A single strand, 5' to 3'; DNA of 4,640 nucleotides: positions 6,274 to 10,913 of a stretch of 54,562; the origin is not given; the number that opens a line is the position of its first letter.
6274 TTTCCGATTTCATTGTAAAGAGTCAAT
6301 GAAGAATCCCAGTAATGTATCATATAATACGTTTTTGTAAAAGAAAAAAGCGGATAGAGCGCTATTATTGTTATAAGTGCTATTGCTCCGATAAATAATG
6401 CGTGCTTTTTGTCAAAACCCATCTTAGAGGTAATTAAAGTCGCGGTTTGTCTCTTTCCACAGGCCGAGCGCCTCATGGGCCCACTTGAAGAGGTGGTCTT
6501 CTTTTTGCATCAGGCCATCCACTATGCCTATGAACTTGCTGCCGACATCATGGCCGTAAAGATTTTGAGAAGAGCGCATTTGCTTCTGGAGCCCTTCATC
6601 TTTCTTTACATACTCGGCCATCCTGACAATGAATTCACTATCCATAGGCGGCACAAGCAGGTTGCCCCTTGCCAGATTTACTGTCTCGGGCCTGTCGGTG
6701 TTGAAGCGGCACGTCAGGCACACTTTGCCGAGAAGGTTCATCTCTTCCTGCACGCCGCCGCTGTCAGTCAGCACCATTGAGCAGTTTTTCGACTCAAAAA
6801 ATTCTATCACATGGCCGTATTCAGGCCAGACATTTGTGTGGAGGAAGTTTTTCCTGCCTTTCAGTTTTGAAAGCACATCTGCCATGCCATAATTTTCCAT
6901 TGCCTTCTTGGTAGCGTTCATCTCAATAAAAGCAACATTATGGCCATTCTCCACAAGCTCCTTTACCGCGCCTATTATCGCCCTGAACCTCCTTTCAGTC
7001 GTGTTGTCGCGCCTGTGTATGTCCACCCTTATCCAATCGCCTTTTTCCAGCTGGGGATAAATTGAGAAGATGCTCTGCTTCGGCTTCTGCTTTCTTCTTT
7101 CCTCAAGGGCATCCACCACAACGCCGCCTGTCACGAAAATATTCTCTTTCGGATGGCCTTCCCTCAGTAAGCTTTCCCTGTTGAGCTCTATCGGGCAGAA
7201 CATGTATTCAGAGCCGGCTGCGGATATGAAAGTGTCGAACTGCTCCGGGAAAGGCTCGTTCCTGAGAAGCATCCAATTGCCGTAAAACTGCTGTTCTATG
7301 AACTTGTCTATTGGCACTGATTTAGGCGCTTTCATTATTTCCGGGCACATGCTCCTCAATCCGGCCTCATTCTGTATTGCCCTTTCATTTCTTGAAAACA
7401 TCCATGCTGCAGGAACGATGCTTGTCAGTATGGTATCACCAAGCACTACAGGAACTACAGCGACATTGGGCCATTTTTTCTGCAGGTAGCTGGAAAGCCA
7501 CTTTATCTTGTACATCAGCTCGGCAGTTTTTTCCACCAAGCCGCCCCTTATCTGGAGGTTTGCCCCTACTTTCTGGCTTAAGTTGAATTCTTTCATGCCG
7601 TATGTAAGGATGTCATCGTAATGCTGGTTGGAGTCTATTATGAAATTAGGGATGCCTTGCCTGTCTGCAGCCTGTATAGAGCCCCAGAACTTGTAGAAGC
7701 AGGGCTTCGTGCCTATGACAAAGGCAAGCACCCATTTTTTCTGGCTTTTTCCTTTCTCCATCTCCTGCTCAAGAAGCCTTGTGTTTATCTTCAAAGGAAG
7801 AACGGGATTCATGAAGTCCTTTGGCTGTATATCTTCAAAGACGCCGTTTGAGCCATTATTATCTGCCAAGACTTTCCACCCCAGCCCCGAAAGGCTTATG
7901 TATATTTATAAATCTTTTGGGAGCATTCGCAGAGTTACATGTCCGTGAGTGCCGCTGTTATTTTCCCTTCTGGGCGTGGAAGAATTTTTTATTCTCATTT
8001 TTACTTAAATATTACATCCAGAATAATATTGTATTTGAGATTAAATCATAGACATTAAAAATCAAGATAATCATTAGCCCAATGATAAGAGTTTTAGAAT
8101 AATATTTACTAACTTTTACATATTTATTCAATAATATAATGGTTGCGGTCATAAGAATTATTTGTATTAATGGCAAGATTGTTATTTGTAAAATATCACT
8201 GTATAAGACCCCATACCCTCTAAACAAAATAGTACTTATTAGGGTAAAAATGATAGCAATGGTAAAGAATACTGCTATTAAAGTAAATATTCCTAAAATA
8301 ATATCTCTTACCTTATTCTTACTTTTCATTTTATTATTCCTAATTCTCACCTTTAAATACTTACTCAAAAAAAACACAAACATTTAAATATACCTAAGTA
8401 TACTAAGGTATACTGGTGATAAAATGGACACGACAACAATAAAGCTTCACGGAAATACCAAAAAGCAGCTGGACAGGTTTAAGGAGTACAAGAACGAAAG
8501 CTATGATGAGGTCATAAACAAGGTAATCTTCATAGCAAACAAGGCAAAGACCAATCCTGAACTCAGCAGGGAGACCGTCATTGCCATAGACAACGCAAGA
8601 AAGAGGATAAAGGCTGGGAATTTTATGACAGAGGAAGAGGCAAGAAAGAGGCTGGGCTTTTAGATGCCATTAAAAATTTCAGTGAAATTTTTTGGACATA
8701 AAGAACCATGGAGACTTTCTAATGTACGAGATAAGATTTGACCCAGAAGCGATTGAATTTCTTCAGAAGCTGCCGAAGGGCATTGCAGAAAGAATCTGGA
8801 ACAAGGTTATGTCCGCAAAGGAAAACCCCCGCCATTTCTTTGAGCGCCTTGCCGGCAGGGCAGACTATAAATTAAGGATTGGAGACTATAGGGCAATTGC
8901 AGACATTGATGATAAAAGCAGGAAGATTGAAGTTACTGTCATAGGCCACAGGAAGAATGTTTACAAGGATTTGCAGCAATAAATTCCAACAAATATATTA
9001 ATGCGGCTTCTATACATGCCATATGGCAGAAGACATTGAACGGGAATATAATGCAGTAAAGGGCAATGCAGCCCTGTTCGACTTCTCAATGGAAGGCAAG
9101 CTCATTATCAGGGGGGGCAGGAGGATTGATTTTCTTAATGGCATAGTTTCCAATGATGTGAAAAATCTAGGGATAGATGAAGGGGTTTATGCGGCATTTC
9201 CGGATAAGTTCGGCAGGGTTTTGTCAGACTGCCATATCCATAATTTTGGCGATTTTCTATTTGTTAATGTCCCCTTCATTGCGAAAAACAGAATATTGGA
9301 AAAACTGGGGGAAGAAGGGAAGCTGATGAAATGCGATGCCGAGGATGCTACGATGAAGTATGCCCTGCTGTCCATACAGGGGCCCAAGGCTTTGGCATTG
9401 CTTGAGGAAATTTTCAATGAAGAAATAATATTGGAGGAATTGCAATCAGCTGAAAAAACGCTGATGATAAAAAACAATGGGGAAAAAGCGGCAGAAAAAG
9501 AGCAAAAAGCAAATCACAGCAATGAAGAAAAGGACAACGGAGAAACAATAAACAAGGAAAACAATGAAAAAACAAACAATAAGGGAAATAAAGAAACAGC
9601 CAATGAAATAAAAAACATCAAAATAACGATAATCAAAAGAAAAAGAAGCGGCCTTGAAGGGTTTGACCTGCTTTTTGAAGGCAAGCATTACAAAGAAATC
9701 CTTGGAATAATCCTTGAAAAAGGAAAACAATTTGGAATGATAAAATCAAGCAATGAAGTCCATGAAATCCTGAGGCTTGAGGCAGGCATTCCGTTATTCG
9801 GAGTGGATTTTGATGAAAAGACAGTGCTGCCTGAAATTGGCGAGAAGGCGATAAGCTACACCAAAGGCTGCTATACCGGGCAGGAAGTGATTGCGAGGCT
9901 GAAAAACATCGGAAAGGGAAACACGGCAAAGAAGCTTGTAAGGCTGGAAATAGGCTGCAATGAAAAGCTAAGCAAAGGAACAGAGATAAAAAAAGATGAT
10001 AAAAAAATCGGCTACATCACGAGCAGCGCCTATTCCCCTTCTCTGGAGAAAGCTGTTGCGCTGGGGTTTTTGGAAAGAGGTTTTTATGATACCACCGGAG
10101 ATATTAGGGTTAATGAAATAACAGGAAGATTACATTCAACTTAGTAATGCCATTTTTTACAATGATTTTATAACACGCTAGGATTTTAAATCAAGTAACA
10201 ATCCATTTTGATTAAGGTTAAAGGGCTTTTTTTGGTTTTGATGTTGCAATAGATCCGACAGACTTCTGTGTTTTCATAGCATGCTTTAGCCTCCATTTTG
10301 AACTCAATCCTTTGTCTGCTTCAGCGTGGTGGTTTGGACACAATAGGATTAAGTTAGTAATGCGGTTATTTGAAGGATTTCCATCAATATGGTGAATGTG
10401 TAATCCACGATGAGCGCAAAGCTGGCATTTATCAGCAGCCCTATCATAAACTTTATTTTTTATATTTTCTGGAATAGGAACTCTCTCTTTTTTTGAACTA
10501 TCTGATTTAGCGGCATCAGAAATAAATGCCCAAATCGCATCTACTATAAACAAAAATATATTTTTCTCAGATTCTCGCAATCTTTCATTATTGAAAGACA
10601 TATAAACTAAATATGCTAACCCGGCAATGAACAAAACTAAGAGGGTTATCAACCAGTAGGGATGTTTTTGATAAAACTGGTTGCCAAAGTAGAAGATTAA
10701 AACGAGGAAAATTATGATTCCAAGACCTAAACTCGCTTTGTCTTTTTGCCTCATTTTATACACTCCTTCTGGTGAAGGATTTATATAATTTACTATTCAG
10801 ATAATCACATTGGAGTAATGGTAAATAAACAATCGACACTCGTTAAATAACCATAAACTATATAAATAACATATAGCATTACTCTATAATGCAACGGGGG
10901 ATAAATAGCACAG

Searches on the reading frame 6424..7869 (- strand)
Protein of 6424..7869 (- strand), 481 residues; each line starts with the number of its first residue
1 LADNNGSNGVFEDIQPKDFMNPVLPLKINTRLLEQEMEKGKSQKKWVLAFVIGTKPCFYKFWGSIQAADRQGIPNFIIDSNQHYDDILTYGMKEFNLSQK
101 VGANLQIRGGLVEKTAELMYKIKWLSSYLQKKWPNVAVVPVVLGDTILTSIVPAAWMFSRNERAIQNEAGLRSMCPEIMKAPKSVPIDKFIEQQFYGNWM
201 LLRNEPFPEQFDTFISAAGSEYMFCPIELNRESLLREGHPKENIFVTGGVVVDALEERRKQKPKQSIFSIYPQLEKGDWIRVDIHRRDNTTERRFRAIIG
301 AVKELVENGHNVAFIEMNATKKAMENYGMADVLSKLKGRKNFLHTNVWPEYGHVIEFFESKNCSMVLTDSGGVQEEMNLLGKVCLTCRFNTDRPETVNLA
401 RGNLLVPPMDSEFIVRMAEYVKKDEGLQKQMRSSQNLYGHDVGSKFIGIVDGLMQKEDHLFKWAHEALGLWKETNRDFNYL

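Call 66: search_protein_families(library=pfam, proteins=[window:6424-7869:-], max_evalue=0.0001)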
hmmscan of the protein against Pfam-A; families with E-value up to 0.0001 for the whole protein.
window:6424-7869:- (481 aa): 1 family
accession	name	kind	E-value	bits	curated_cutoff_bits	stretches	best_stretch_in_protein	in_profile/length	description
PF02350.25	Epimerase_2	-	1.3e-36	126.7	30.6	1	204-442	107-337/347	UDP-N-acetylglucosamine 2-epimerase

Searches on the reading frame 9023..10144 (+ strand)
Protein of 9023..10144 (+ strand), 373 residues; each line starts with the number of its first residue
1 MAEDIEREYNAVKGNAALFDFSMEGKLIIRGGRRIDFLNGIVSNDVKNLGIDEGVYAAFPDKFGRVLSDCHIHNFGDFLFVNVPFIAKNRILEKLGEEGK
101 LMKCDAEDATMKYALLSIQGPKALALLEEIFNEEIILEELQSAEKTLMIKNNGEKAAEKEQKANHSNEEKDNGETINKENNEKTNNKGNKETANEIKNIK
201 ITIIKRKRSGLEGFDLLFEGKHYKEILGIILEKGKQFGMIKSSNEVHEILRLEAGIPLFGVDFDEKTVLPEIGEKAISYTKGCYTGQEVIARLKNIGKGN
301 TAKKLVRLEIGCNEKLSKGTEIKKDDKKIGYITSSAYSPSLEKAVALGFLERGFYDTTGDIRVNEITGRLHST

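Call 66: search_protein_families(library=pfam, proteins=[window:9023-10144:+], max_evalue=0.0001)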
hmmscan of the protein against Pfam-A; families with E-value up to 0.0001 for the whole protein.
window:9023-10144:+ (373 aa): 2 families
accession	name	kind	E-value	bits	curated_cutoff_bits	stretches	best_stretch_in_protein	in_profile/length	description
PF01571.26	GCV_T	-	7.6e-31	107.7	25.6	1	4-271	28-249/255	Aminomethyltransferase folate-binding domain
PF08669.17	GCV_T_C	-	9.7e-12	45.1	25.9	1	303-363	1-62/80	Glycine cleavage T-protein C-terminal barrel domain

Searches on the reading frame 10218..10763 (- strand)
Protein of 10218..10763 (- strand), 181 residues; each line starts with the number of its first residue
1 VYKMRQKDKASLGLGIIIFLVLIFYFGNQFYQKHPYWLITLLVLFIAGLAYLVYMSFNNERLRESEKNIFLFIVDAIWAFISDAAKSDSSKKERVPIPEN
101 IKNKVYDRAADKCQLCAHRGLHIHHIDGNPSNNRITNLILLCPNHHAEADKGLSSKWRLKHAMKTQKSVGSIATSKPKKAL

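Call 66: search_protein_families(library=pfam, proteins=[window:10218-10763:-], max_evalue=0.0001)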
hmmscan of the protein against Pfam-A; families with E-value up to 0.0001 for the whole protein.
window:10218-10763:- (181 aa): 1 family
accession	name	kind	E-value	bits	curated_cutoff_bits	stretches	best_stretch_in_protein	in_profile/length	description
PF13392.12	HNH_3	-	3.7e-07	30.1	24.8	1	120-146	18-44/46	HNH endonuclease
